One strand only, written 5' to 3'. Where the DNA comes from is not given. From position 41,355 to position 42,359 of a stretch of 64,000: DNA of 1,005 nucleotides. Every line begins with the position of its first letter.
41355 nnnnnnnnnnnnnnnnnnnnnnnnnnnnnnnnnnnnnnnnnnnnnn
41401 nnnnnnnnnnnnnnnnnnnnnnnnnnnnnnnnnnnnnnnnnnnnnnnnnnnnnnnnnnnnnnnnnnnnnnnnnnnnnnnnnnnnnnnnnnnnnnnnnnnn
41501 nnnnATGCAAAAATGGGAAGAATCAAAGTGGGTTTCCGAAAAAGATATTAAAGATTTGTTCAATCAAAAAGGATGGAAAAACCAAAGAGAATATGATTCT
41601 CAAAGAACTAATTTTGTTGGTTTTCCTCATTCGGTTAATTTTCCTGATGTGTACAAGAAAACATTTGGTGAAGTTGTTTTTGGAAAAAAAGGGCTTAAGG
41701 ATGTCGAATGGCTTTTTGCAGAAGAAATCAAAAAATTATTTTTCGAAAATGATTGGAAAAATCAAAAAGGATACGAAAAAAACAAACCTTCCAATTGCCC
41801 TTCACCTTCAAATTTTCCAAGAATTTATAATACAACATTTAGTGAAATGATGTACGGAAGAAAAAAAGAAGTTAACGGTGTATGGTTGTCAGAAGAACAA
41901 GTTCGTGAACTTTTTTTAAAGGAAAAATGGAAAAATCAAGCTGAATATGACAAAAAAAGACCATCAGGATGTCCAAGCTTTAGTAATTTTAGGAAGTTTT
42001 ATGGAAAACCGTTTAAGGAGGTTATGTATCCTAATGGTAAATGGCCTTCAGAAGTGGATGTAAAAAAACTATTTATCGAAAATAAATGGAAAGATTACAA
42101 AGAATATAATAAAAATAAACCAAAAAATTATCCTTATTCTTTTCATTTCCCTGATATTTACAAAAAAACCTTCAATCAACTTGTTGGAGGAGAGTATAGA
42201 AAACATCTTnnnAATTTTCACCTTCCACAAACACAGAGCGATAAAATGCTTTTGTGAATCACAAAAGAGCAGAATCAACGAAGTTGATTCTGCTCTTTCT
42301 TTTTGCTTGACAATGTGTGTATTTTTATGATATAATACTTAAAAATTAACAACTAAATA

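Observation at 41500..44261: Unclassified ~55-aa C-terminal repeat module on both helicases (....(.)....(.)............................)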

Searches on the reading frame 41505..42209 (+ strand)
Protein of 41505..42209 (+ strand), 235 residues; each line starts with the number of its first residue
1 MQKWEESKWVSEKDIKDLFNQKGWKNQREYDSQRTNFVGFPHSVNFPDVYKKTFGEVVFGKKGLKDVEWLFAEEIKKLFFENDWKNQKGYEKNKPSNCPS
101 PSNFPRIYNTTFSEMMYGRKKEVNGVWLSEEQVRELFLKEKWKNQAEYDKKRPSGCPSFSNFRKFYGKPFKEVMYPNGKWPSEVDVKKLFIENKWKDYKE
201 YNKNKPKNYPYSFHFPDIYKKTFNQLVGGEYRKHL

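Call 10: search_protein_families(library=pfam, proteins=[window:41511-42209:+], max_evalue=10)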
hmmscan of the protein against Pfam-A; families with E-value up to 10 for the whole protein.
seq(233 aa): 1 family
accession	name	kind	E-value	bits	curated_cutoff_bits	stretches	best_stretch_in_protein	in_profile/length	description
PF09195.17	Endonuc-BglII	-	1.3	9.2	26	1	10-34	42-68/163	Restriction endonuclease BglII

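Call 11: find_homologous_proteins(query=window:41511-42209:+, max_evalue=0.001)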
Query seq(233 aa): 129 candidates shared short words with the query, none scored E <= 0.001.

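Call 47: predict_structure(alignment_id=A5)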
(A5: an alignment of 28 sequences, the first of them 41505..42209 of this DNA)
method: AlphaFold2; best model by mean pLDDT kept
length: 235 residues; sequences in the alignment: 28
mean_pLDDT: 88.7   pTM: 0.47
mean pLDDT of the five models: 88.7, 88.5, 88.1, 87.6, 87.1
residues with pLDDT >= 90: 171; 70-90: 42; 50-70: 15; < 50: 7
segments of 3 or more residues with pLDDT < 50: 1-4
pLDDT, mean of each block of 10 residues (from residue 1): 63 97 95 96 95 92 80 96 94 94 93 88 73 93 91 92 91 78 94 95 92 91 87 49
secondary structure, 60 per line:
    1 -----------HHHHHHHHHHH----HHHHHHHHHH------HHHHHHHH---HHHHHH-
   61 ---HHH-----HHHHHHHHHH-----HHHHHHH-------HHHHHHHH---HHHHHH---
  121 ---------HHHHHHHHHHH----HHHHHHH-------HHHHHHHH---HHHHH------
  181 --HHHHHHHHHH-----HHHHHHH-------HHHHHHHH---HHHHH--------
elements in order: H12-22 H27-36 H43-50 H54-59 H72-81 H87-93 H101-108 H112-117 H130-140 H145-151 H159-166 H170-174 H183-192 H198-204 H212-219 H223-227

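Call 52: fold_search(model_id=the predicted structure, library=viral)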
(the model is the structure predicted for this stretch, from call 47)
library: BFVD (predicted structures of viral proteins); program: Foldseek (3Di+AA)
matches with E <= 10: 61; with E <= 0.001: 0
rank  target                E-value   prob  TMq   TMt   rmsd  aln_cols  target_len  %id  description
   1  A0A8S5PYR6            2.4e-01  0.30  0.23  0.18  10.9       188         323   14  Peptidoglycan hydrolase [Myoviridae sp. ctv9K3]
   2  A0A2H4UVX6            2.8e-01  0.41  0.27  0.12  10.2       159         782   13  DEXDc helicase [Bodo saltans virus]
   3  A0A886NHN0            4.2e-01  0.06  0.13  0.15  15.3       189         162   15  (no name in the UniProt tables at hand)
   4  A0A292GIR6            5.1e-01  0.15  0.20  0.17  16.3       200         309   12  (no name in the UniProt tables at hand)
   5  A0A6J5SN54            8.1e-01  0.18  0.21  0.18  10.5       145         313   11  Uncharacterized protein [uncultured Caudovirales phage]
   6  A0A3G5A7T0            1.4e+00  0.11  0.16  0.09   8.7        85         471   10  HNH endonuclease [Hyperionvirus sp.]
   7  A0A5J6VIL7            1.5e+00  0.04  0.16  0.11  15.7       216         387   12  Uncharacterized protein [Megaviridae environmental sample]
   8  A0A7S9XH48            1.9e+00  0.08  0.10  0.06  12.2        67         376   22  Uncharacterized protein [Virus NIOZ-UU157]
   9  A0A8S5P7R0            2.1e+00  0.02  0.12  0.14  16.0       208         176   13  Repressor protein CI [Siphoviridae sp. ctTwu10]
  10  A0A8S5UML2            2.3e+00  0.08  0.16  0.23   8.5       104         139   20  YqeY-like protein [Myoviridae sp. ctCo31]
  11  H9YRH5                2.8e+00  0.09  0.19  0.32   9.6       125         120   18  (no name in the UniProt tables at hand)
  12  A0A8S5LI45            2.8e+00  0.03  0.13  0.11  12.3       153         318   11  Putative transcriptional regulator [Siphoviridae sp. ctfYP22]
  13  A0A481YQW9            2.9e+00  0.01  0.11  0.06  13.3       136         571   15  Uncharacterized protein [Pithovirus LCDPAC02]
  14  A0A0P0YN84            3.3e+00  0.03  0.19  0.10  21.9       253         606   13  (no name in the UniProt tables at hand)
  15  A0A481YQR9            3.3e+00  0.02  0.12  0.09  15.7       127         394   18  Uncharacterized protein [Marseillevirus LCMAC101]
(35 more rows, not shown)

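Call 53: search_protein_families(library=phrogs, proteins=[window:41505-42209:+], max_evalue=0.01)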
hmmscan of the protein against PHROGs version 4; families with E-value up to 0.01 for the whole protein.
window:41505-42209:+ (235 aa): 0 families

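Call 55: fold_search(model_id=the predicted structure, library=pdb)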
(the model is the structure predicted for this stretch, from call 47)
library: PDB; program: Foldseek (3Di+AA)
matches with E <= 10: 12; with E <= 0.001: 0
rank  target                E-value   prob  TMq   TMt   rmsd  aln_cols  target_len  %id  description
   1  8dgc_B                3.7e+00  0.02  0.16  0.04  18.4       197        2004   14  Avs3 bound to phage PhiV-1 terminase (released 2022-08-03)
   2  6tmf_R                6.7e+00  0.01  0.11  0.16  17.4       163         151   10  Structure of an archaeal ABCE1-bound ribosomal post-splitting complex (released 2020-02-12)
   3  3ukg_A                6.7e+00  0.01  0.16  0.17  24.8       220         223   13  Crystal structure of Rap1/DNA complex (released 2011-12-07)
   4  7am2_BK               6.7e+00  0.01  0.12  0.06  19.1       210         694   10  Intermediate assembly of the Large subunit from Leishmania major mitochondrial ribosome (released 2021-04-28)
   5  9znf_BQ               7.1e+00  0.01  0.11  0.15  18.2       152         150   14  Cryo-EM structure of the Methanosarcina acetivorans 70S ribosome in complex with SriA and SriB (released 2026-01-28)
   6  5hm5                  7.1e+00  0.01  0.12  0.06  16.1       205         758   12  Crystal structure of Topo-97, an N-terminal 97kDa fragment of topoisomerase V (released 2016-03-09)
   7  9pfn_E                7.1e+00  0.01  0.11  0.16  18.0       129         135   23  Structure of POU2F3 POU domains bound to coactivator OCA-T2 and DNA (2.8 angstrom resolution) (released 2025-10-01)
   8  1mse_C                7.5e+00  0.04  0.19  0.31   7.6       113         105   15  SOLUTION STRUCTURE OF A SPECIFIC DNA COMPLEX OF THE MYB DNA-BINDING DOMAIN WITH COOPERATIVE RECOGNITION HELICES (released 1995-03-31)
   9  7s03_A                8.0e+00  0.02  0.10  0.18  16.4        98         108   15  DNA-binding domain of human SETMAR in complex with Hsmar1 terminal inverted repeat (TIR) DNA (released 2022-08-03)
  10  9kuz_F                8.0e+00  0.01  0.10  0.13  13.4       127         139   19  Crystal Structure of the Kv7.1 C-terminal Domain in Complex with Calmodulin disease mutation D134H (released 2025-12-10)
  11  8snb_7A               8.5e+00  0.01  0.12  0.05  15.8       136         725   16  atomic model of sea urchin sperm doublet microtubule (48-nm periodicity) (released 2023-06-28)
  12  1yii                  9.5e+00  0.01  0.11  0.09  17.1       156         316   10  Crystal Structures of Chicken Annexin V in Complex with Ca2+ (released 2005-03-08)

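Call 66: search_protein_families(library=pfam, alignment_id=A5, max_evalue=10)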
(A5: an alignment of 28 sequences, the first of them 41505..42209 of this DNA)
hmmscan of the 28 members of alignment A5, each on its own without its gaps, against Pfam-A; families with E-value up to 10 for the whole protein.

A. member 1, window:41505-42209:+ (235 aa): 1 family
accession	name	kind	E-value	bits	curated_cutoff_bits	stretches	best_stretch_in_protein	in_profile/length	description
PF09195.17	Endonuc-BglII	-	1.4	9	26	1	12-36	42-68/163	Restriction endonuclease BglII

B. families by the number of members that match (of 28 scanned): 63 families (the first 25 are shown)
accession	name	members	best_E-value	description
PF00270.35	DEAD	12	9.4e-11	DEAD/DEAH box helicase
PF04851.21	ResIII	11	3.4e-29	Type III restriction enzyme, res subunit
PF00271.37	Helicase_C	11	6.5e-13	Helicase conserved C-terminal domain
PF13401.12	AAA_22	6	0.0016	AAA domain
PF01541.30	GIY-YIG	4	9.1e-13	GIY-YIG catalytic domain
PF25199.1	nSTAND_NTPase5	4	0.0021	Novel STAND NTPase 5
PF01935.23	DUF87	4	0.01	Helicase HerA, central domain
PF00165.29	HTH_AraC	4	0.018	Bacterial regulatory helix-turn-helix proteins, AraC family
PF18766.7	SWI2_SNF2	3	9.6e-12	SWI2/SNF2 ATPase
PF13555.12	AAA_29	3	0.0071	P-loop containing region of AAA domain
PF02562.22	PhoH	3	0.02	PhoH-like protein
PF02456.21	Adeno_IVa2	3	0.024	Adenovirus IVa2 protein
PF13476.12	AAA_23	3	0.031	AAA domain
PF20720.3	nSTAND3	3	0.072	Novel STAND NTPase 3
PF00176.29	SNF2-rel_dom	2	1.7e-08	SNF2-related domain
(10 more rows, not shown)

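Call 78: search_dna_similar(query=window:41505-42209:+, collection=phages, mode=protein, max_evalue=0.01, max_rows=25)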
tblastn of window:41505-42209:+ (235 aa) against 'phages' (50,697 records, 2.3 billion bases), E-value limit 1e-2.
No match.
